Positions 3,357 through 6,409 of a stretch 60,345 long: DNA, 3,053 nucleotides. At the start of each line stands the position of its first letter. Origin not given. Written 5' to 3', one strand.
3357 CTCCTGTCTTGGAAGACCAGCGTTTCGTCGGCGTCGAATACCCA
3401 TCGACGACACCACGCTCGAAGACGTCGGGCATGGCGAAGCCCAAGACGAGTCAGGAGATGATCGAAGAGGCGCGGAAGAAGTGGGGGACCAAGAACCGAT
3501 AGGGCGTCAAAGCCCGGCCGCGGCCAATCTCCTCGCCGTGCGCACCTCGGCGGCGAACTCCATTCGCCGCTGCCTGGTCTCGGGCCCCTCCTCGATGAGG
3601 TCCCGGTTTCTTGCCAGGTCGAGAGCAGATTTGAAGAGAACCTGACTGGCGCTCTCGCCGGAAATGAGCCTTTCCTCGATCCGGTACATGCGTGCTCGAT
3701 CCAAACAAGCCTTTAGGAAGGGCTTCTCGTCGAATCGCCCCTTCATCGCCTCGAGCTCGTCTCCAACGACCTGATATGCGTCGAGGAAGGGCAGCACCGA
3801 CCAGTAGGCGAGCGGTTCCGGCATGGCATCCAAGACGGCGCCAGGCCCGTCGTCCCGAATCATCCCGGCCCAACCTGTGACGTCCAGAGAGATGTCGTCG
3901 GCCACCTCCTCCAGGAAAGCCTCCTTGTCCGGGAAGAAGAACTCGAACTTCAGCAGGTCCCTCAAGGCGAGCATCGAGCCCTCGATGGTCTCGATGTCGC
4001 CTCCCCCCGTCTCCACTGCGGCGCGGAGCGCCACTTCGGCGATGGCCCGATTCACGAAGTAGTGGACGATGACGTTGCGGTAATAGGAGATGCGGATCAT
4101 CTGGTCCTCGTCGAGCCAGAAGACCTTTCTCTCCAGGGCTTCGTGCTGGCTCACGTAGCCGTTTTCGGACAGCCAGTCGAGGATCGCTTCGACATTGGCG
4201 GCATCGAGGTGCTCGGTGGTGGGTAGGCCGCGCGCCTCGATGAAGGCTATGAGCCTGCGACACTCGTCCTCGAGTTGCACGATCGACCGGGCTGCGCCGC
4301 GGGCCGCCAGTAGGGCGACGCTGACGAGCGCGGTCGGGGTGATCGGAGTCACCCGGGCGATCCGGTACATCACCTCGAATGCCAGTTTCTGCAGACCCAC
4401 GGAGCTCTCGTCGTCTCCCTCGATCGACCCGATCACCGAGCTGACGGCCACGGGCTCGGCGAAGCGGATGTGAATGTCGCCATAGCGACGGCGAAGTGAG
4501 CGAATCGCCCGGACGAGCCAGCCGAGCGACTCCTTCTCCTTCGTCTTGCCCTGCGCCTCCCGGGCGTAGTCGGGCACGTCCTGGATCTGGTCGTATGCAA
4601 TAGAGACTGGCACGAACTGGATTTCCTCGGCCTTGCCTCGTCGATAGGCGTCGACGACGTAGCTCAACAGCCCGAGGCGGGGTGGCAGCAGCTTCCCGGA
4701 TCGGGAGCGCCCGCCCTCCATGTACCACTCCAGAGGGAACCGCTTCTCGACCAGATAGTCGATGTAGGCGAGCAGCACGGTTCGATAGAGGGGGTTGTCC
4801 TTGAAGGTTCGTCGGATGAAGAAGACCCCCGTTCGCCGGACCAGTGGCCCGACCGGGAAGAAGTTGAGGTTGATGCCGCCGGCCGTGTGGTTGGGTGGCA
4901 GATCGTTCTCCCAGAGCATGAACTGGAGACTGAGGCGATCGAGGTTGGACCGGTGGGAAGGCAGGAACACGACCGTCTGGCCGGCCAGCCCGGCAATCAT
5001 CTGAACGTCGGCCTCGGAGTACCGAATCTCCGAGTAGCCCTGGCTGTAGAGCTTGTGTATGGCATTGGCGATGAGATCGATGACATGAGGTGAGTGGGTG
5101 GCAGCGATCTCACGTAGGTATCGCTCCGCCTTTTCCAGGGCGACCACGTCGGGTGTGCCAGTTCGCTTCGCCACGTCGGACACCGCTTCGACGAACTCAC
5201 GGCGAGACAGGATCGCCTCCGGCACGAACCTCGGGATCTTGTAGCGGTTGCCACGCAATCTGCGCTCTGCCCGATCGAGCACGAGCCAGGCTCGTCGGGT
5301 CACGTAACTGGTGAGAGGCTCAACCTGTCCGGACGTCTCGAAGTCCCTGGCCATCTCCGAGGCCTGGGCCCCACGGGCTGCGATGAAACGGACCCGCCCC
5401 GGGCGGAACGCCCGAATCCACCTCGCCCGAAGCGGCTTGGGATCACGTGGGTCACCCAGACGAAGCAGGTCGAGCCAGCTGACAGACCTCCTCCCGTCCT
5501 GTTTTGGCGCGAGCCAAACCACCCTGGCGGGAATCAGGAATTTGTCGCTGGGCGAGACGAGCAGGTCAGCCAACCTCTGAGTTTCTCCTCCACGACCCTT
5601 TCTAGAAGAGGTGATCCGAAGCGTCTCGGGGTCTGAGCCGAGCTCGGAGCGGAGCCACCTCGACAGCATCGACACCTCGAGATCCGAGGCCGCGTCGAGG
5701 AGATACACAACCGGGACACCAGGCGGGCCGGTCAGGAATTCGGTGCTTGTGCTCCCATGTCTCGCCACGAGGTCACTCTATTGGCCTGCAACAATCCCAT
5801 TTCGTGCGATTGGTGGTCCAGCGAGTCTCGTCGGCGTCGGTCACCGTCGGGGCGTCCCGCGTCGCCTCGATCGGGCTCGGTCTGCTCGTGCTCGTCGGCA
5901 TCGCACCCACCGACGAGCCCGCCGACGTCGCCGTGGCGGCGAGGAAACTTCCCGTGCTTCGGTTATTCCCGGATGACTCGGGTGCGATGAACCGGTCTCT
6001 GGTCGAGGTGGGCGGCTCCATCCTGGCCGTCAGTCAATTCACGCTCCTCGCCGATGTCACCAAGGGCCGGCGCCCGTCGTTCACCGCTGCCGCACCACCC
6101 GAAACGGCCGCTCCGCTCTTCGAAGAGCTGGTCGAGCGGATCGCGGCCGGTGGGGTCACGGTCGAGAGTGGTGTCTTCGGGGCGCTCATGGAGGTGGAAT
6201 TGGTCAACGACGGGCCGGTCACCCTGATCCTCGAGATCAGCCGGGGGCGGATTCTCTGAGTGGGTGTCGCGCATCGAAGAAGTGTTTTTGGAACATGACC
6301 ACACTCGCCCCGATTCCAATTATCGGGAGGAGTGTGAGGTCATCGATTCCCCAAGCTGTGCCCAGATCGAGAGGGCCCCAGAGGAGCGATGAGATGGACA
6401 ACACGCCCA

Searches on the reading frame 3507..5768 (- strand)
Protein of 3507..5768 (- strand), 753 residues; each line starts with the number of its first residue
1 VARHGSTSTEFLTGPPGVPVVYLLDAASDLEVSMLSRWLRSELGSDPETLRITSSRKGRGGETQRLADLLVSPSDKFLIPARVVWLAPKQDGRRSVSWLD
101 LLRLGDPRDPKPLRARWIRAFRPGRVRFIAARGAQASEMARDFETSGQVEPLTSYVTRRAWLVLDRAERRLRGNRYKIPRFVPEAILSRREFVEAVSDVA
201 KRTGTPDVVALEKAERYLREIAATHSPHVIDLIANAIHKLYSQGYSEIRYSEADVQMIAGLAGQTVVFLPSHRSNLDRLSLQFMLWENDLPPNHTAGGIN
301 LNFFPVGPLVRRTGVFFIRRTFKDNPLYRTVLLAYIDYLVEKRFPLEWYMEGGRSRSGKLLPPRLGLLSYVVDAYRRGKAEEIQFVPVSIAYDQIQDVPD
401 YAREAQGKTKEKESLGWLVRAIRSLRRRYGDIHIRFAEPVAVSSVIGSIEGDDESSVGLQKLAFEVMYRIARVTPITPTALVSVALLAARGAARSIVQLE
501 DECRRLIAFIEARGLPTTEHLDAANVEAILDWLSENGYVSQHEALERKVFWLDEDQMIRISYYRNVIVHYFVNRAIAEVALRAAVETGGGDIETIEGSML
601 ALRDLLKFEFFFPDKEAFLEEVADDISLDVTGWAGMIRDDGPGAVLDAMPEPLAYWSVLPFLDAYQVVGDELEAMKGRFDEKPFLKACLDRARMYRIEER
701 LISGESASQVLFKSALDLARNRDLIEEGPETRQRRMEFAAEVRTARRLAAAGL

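Call 41: search_protein_families(library=pfam, proteins=[window:3507-5768:-], max_evalue=0.0001)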
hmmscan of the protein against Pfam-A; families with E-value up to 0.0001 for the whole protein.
window:3507-5768:- (753 aa): 2 families
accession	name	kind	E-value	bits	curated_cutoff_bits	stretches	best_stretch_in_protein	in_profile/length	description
PF19277.4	GPAT_C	-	2.7e-64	218.1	25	1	401-727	1-343/344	Glycerol-3-phosphate acyltransferase C-terminal region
PF01553.26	Acyltransferase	-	1.9e-16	60.5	23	1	263-390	13-131/132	Acyltransferase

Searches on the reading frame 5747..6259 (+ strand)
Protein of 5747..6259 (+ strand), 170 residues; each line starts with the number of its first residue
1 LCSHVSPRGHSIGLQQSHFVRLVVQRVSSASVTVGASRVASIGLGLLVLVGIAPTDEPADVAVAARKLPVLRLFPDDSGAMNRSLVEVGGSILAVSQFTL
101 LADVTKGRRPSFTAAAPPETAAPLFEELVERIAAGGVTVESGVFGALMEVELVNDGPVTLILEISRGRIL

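Call 41: search_protein_families(library=pfam, proteins=[window:5747-6259:+], max_evalue=0.0001)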
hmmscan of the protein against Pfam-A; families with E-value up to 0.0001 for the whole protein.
window:5747-6259:+ (170 aa): 1 family
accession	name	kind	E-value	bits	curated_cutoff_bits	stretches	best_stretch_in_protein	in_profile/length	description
PF02580.21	Tyr_Deacylase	-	7e-52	176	25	1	21-163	1-144/144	D-Tyr-tRNA(Tyr) deacylase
